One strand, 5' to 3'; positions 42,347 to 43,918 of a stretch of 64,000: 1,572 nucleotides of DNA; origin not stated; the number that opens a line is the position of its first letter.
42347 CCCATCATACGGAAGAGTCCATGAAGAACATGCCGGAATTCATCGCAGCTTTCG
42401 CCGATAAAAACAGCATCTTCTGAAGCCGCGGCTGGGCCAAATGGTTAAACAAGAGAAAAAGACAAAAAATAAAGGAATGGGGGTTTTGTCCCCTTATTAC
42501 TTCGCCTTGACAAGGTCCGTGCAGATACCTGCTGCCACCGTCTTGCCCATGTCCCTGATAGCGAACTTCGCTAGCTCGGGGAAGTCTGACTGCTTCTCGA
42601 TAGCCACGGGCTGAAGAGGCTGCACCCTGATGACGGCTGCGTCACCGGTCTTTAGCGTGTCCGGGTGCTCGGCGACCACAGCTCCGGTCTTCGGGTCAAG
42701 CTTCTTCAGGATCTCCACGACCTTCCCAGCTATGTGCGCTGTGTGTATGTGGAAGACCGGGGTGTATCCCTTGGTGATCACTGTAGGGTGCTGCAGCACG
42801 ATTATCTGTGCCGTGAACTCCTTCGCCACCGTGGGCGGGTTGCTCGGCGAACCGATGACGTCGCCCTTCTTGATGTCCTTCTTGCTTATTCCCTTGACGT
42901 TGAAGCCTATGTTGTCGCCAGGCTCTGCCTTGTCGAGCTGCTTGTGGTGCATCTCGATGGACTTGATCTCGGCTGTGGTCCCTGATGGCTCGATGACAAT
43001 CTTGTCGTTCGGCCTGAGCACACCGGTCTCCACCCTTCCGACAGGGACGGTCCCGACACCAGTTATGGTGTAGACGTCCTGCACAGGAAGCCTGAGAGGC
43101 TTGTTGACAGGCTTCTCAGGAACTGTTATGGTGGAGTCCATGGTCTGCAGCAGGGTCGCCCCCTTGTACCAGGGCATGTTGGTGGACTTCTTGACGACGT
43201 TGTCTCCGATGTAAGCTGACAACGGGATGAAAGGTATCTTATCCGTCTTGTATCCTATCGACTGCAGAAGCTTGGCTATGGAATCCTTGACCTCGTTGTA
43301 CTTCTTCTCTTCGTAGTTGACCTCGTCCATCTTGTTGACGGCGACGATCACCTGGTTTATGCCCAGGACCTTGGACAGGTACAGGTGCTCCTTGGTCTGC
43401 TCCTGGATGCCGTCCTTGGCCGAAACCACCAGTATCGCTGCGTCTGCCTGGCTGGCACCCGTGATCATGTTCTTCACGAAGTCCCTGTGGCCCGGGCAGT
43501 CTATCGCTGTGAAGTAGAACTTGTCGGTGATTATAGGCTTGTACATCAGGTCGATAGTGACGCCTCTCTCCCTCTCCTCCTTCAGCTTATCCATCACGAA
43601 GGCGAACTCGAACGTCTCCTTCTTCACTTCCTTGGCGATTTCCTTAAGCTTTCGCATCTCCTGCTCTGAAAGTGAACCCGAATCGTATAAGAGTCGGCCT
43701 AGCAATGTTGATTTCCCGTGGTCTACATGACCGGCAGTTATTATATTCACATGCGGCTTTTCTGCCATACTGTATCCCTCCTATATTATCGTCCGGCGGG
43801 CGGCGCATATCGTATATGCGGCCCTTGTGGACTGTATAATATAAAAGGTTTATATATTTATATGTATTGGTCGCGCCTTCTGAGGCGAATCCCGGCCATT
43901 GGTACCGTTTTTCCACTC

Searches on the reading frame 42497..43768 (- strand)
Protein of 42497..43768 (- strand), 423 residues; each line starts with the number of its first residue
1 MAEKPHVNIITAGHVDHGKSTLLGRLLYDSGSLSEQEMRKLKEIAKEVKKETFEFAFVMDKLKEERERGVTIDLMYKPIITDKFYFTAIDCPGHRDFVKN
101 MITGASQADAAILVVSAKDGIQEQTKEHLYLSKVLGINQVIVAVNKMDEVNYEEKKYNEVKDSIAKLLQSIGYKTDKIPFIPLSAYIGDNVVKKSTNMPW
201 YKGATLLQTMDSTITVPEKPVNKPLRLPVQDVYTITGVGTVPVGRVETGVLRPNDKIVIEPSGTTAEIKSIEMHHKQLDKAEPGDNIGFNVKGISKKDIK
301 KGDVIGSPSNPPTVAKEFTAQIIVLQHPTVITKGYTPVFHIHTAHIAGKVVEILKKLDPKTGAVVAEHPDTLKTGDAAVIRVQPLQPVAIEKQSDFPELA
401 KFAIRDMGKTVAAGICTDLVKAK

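Call 81: list_cluster_members(proteins=[window:42497-43768:-, window:37982-39112:-, window:28100-30196:-])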
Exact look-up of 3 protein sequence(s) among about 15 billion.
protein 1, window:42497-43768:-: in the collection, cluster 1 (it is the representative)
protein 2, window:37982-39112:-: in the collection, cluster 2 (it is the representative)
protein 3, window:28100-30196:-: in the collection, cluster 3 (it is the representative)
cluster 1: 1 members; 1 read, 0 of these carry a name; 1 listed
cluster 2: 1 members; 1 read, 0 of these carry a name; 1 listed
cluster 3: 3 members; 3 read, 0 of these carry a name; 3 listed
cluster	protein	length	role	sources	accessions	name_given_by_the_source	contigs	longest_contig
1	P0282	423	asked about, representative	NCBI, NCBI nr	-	-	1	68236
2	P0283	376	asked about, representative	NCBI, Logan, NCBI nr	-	-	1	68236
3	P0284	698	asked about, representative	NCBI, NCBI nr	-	-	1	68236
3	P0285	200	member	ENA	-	-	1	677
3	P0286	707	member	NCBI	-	-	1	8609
